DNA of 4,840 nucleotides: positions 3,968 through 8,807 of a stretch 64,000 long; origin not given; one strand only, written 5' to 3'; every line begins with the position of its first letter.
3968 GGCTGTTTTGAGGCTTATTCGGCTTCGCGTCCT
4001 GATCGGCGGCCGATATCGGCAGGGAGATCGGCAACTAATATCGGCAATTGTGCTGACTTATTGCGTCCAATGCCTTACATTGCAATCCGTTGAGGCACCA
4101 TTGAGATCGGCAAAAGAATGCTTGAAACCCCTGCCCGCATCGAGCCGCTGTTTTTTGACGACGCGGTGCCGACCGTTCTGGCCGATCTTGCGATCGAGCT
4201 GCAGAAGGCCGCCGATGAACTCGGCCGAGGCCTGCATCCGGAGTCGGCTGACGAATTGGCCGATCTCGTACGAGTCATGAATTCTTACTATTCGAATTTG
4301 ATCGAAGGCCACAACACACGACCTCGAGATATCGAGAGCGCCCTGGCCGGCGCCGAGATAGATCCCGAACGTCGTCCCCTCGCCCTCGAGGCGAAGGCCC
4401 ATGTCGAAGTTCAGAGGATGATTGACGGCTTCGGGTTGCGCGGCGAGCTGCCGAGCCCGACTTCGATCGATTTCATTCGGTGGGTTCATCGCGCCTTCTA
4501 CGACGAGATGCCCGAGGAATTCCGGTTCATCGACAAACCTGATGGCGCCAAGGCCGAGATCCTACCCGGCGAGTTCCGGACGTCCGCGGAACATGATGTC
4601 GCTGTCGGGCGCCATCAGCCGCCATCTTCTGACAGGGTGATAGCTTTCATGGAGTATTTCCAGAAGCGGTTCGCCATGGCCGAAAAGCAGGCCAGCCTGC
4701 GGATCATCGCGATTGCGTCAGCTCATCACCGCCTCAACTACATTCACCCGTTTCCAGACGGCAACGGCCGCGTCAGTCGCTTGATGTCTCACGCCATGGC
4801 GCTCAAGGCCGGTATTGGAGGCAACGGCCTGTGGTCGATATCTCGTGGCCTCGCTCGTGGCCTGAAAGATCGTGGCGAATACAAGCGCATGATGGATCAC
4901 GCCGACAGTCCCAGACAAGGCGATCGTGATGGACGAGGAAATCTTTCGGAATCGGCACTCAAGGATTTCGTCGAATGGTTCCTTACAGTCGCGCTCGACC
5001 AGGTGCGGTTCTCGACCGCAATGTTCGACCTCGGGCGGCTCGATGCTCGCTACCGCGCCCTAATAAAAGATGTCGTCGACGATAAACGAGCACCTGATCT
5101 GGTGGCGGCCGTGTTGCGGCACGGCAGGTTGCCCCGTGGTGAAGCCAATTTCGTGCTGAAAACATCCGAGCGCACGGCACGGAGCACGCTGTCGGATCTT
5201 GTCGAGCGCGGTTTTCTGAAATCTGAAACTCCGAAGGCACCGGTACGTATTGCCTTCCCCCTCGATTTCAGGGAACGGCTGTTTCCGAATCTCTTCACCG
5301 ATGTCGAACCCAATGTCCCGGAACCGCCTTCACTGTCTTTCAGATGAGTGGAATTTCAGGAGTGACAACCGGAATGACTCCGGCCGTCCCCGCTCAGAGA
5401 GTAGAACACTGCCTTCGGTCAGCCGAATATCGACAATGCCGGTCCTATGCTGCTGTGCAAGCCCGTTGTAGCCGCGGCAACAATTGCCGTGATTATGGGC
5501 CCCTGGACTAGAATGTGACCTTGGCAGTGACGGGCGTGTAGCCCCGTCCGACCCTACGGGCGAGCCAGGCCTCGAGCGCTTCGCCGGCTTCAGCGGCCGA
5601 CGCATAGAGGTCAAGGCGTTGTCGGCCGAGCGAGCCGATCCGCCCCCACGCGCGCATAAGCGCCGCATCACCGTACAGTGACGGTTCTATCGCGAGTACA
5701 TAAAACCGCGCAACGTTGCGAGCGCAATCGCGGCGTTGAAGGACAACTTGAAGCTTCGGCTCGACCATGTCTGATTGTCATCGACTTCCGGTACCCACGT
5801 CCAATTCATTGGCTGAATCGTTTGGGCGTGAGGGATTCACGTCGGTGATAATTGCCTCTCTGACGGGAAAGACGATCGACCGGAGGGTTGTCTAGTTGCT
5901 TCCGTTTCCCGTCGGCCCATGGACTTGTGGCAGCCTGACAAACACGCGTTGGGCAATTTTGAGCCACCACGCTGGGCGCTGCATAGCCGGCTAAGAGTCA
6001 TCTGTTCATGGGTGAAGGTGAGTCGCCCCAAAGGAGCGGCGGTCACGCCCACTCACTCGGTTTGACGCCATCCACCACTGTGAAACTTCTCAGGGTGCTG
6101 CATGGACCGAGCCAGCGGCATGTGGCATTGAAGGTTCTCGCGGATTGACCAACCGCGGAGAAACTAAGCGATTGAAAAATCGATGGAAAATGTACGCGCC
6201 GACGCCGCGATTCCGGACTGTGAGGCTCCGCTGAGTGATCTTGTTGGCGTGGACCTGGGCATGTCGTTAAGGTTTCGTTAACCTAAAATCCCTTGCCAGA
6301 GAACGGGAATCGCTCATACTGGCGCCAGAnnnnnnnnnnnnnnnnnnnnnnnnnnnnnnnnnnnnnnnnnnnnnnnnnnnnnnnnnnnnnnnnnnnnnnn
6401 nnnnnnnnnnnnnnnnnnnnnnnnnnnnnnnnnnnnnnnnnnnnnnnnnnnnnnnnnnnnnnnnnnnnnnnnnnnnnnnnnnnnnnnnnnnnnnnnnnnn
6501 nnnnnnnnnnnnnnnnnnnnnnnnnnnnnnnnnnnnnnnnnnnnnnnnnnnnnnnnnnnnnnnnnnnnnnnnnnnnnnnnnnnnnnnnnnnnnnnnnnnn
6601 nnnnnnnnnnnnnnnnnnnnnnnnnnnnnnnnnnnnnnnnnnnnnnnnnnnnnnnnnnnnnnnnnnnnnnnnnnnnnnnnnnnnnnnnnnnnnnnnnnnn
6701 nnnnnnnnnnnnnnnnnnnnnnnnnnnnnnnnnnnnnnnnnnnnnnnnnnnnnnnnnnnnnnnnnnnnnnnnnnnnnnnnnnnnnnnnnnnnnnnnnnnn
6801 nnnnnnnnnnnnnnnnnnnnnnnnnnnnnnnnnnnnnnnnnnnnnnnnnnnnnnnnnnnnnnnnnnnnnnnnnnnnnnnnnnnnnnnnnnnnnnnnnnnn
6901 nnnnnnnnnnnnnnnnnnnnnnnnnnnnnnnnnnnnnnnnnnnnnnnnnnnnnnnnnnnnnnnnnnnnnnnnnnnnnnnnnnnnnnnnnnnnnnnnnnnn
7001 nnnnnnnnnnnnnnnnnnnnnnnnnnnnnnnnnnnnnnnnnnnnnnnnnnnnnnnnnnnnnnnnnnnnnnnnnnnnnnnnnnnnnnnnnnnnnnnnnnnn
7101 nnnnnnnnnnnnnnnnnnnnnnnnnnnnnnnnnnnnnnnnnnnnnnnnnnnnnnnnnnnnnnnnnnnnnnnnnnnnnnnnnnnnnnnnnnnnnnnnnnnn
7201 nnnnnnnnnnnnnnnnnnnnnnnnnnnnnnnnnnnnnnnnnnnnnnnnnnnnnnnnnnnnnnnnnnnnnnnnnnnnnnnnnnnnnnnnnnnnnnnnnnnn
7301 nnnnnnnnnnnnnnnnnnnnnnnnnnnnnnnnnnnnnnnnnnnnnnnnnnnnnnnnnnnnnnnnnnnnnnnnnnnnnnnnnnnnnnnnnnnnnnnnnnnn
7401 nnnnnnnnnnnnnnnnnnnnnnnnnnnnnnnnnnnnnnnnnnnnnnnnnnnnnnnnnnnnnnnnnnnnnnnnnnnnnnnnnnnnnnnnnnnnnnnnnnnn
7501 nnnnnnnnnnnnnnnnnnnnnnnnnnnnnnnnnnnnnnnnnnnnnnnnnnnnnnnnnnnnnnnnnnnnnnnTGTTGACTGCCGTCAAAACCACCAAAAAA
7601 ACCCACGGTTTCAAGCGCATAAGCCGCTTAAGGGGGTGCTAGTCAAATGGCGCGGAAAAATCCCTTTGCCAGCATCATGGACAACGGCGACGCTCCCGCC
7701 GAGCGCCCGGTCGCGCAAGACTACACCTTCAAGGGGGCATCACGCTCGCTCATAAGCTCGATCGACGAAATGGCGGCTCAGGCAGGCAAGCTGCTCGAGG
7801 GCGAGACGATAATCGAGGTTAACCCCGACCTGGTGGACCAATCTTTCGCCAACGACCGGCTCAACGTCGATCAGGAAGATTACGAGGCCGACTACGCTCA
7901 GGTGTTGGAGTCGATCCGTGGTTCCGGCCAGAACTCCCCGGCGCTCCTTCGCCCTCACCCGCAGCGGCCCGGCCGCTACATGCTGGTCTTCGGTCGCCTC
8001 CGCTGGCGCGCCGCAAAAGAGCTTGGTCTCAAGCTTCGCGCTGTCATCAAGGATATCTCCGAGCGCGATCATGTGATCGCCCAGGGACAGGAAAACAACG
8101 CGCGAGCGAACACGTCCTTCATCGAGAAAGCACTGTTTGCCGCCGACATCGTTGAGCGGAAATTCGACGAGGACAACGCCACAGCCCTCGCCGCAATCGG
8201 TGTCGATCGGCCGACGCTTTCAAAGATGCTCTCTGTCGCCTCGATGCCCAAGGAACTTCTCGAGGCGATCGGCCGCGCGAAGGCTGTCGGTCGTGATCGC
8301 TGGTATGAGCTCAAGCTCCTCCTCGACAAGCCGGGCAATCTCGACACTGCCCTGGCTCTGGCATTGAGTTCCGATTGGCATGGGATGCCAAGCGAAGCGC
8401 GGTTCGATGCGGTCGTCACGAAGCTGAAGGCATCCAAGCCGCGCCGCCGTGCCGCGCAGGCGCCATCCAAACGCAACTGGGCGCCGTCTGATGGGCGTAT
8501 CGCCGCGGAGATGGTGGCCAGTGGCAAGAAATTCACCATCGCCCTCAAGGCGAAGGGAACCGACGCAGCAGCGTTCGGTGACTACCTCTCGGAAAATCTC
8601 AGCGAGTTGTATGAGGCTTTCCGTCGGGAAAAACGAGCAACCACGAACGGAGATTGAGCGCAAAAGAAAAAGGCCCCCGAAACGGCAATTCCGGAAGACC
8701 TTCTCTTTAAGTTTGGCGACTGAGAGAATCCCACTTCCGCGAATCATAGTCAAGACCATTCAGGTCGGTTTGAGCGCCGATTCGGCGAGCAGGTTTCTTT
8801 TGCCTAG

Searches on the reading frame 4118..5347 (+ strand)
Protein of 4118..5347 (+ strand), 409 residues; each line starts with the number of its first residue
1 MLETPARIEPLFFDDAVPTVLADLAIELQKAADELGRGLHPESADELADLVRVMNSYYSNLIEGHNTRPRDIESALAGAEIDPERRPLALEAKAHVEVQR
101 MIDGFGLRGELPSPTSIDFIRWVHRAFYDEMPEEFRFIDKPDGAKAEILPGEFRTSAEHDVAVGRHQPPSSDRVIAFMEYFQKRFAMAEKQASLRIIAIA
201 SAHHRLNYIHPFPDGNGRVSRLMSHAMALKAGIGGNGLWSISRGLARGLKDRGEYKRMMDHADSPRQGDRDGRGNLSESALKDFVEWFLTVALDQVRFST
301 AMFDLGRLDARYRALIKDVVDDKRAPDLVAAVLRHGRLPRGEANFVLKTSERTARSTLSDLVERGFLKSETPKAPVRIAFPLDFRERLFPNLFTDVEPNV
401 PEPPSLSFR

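Call 35: search_protein_families(library=pfam, proteins=[window:4118-5347:+])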
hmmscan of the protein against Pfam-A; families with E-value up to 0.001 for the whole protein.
window:4118-5347:+ (409 aa): 1 family
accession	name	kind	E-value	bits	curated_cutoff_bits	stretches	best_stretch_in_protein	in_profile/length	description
PF02661.23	Fic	-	1.2e-12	49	24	1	116-226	3-91/93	Fic/DOC family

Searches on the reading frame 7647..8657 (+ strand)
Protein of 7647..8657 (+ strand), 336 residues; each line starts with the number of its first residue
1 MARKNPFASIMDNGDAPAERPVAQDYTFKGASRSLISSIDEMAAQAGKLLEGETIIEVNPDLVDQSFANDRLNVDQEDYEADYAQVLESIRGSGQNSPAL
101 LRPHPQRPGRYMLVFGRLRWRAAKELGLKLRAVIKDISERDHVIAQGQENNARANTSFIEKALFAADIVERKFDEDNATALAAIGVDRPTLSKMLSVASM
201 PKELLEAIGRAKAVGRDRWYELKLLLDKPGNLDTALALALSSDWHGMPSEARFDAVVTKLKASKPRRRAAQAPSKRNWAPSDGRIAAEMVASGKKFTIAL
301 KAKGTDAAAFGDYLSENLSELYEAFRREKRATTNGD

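Call 36: search_protein_families(library=pfam, proteins=[window:7647-8657:+])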
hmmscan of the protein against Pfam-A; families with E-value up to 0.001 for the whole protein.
window:7647-8657:+ (336 aa): 2 families
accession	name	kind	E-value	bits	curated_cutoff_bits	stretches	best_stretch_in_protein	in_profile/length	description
PF07506.17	RepB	-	8.3e-21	75.3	30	1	152-325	1-185/185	RepB plasmid partitioning protein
PF02195.25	ParB_N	-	3.4e-07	30.6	26.3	1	58-142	6-85/95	ParB N-terminal domain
